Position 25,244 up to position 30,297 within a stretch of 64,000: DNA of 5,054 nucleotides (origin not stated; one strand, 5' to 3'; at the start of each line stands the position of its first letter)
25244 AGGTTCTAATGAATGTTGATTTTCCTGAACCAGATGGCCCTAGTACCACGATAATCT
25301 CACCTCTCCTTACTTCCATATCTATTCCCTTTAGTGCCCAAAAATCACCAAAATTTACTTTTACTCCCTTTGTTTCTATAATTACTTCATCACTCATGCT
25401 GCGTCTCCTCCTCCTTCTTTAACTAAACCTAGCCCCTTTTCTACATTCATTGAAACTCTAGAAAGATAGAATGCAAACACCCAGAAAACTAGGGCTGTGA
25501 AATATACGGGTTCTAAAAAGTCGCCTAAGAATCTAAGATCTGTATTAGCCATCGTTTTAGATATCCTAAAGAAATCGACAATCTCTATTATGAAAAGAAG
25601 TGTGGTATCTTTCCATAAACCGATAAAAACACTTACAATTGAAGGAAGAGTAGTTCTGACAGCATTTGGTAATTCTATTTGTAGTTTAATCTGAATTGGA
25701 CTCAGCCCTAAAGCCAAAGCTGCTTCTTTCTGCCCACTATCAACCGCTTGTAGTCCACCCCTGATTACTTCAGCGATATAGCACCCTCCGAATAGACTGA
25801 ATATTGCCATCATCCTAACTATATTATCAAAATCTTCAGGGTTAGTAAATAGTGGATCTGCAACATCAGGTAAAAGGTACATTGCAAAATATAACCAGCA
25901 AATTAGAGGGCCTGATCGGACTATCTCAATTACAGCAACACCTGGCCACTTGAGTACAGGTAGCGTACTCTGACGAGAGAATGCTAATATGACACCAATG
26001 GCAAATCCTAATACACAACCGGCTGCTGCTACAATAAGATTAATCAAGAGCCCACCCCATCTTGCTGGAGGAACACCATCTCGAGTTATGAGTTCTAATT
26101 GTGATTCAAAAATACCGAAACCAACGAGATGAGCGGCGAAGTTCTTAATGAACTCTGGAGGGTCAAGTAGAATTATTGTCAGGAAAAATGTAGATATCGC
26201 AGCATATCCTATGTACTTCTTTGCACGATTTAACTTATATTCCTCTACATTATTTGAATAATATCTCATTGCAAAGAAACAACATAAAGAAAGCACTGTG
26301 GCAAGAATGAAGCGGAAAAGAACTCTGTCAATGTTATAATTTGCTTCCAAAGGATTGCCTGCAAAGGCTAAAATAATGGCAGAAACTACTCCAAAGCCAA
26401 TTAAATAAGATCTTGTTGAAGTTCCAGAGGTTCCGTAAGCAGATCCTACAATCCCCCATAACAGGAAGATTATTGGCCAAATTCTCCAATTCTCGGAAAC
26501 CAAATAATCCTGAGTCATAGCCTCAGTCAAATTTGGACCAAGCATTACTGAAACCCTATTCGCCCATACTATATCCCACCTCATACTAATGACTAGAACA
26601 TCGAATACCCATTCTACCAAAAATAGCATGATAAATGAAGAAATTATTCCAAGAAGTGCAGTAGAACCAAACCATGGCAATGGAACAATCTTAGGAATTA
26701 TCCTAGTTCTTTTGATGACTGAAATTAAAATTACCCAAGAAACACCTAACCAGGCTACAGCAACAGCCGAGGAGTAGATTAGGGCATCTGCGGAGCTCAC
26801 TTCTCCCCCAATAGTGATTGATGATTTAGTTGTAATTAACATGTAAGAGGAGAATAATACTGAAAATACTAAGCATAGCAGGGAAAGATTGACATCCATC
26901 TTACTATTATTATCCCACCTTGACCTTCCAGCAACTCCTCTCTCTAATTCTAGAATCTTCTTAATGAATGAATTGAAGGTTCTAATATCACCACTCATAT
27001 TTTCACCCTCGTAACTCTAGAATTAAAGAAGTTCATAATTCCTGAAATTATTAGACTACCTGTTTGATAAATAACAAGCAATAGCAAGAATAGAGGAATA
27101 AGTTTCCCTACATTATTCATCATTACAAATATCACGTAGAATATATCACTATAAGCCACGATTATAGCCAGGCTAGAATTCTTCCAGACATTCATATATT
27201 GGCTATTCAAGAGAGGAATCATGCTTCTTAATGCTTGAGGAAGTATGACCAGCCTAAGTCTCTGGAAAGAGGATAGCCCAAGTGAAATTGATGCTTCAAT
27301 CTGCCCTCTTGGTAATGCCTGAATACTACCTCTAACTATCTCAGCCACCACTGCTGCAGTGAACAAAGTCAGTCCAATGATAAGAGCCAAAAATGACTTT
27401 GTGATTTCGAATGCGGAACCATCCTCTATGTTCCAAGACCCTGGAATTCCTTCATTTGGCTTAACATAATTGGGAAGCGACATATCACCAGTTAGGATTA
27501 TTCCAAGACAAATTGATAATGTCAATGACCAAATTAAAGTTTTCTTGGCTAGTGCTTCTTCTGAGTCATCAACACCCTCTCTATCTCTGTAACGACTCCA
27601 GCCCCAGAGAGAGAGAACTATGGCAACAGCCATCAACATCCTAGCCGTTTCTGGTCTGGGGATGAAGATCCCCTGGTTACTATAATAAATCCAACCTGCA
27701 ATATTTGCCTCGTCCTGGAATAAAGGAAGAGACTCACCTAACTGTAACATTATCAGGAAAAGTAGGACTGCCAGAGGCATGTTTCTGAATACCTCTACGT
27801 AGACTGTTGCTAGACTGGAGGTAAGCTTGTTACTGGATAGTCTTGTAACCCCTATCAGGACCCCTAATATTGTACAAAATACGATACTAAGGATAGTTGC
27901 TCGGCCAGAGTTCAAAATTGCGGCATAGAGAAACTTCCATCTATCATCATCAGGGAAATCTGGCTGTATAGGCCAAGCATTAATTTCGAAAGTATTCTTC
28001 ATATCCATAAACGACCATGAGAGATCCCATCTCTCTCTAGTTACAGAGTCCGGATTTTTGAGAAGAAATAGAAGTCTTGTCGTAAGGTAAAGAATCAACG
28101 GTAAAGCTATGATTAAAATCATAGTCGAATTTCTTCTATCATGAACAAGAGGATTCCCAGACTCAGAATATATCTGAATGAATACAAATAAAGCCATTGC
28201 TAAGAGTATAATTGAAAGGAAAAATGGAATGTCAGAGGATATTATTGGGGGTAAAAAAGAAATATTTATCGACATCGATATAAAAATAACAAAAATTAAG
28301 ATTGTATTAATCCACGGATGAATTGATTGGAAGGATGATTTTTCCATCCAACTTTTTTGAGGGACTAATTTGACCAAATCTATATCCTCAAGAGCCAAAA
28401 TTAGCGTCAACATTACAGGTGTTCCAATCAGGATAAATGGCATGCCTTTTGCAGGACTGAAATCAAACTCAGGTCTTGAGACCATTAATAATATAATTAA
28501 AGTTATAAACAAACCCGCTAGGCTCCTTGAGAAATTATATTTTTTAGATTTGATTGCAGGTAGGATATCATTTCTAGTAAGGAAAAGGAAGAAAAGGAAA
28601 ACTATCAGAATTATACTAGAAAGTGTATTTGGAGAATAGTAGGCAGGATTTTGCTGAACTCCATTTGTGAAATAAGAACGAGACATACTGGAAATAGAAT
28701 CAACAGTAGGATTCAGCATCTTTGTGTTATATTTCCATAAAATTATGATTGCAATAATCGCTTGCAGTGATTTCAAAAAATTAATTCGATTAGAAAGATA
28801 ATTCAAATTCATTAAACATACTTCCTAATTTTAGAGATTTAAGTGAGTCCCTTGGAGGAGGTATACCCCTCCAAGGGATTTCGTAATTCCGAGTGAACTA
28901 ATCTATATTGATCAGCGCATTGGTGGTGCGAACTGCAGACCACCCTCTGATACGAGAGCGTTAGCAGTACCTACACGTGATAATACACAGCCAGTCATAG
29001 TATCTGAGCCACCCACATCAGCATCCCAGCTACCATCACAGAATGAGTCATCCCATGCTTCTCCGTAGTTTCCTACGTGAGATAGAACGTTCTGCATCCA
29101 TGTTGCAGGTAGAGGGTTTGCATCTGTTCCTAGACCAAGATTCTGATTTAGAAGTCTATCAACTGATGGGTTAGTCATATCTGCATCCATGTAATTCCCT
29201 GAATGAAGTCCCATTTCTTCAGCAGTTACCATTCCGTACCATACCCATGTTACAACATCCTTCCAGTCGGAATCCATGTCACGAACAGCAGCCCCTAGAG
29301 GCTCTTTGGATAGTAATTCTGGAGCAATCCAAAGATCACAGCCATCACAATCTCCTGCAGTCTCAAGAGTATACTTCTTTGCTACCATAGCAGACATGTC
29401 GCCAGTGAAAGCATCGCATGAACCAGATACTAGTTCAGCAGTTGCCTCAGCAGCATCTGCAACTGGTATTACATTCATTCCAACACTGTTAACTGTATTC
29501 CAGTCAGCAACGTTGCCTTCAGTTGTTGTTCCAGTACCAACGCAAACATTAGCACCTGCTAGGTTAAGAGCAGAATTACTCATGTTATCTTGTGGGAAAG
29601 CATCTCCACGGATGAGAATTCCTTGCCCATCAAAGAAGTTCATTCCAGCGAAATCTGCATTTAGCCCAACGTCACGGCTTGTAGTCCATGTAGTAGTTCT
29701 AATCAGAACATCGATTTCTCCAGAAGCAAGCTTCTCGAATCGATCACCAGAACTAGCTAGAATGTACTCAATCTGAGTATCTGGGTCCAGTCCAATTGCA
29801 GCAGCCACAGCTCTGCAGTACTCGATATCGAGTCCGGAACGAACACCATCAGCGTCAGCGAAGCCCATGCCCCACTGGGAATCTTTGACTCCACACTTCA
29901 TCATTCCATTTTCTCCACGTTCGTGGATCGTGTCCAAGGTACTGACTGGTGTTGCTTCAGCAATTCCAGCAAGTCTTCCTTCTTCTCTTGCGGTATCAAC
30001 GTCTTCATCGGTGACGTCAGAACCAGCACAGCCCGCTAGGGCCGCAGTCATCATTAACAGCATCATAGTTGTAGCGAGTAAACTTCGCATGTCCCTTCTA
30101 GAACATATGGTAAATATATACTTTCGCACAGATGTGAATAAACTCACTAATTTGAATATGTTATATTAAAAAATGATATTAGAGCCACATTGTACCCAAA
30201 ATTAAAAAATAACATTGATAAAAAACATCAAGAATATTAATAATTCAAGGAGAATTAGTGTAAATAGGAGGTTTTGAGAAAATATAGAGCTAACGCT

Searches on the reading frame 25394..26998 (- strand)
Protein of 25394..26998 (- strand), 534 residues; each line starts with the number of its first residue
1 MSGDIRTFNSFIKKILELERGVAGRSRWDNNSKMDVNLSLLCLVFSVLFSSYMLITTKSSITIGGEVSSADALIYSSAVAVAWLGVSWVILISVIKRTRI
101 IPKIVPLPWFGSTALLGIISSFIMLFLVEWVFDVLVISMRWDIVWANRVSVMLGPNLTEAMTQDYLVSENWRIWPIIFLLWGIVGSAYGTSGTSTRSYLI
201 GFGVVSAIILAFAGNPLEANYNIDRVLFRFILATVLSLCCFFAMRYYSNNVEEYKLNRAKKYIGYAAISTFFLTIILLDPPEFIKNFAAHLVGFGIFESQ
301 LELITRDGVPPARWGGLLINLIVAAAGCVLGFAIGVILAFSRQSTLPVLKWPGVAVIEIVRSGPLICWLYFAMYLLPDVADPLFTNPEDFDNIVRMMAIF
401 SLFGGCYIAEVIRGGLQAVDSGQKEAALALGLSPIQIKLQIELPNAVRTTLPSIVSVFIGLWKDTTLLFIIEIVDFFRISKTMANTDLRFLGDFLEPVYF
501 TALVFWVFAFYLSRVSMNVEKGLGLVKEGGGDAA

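Call 30: search_protein_families(library=pfam, proteins=[window:25394-26998:-], max_evalue=0.00001)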
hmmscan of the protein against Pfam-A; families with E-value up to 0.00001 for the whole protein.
window:25394-26998:- (534 aa): 1 family
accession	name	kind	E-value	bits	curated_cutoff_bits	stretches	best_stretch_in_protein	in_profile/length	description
PF00528.27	BPD_transp_1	-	2e-15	57.4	26.4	1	331-516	1-175/184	Binding-protein-dependent transport system inner membrane component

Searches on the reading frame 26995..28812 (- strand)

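Call 30: search_protein_families(library=pfam, proteins=[window:26995-28812:-], max_evalue=0.00001)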
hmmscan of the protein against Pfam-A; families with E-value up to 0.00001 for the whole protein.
window:26995-28812:- (605 aa): 1 family
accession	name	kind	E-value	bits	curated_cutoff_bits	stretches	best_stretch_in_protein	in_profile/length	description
PF00528.27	BPD_transp_1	-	2e-15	57.4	26.4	1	471-601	50-183/184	Binding-protein-dependent transport system inner membrane component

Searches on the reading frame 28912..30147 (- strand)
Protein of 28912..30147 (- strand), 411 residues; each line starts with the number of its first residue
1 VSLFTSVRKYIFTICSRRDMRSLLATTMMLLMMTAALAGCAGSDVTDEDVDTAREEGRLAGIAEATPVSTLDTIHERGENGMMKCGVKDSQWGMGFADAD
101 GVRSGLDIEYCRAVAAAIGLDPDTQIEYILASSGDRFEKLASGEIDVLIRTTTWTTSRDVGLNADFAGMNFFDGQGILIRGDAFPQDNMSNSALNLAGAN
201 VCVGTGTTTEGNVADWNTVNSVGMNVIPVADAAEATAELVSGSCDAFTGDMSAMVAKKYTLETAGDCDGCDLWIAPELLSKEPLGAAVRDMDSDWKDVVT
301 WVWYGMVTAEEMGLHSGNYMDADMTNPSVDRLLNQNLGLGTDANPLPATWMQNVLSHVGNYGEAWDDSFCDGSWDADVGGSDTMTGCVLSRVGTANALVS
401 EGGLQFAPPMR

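Call 31: search_protein_families(library=pfam, proteins=[window:28912-30147:-], max_evalue=0.00001)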
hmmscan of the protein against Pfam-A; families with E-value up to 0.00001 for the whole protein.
window:28912-30147:- (411 aa): 1 family
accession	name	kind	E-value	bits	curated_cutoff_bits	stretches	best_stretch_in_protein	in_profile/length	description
PF00497.25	SBP_bac_3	-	2.6e-10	40.6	26.4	1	84-182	2-93/132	Bacterial extracellular solute-binding proteins, family 3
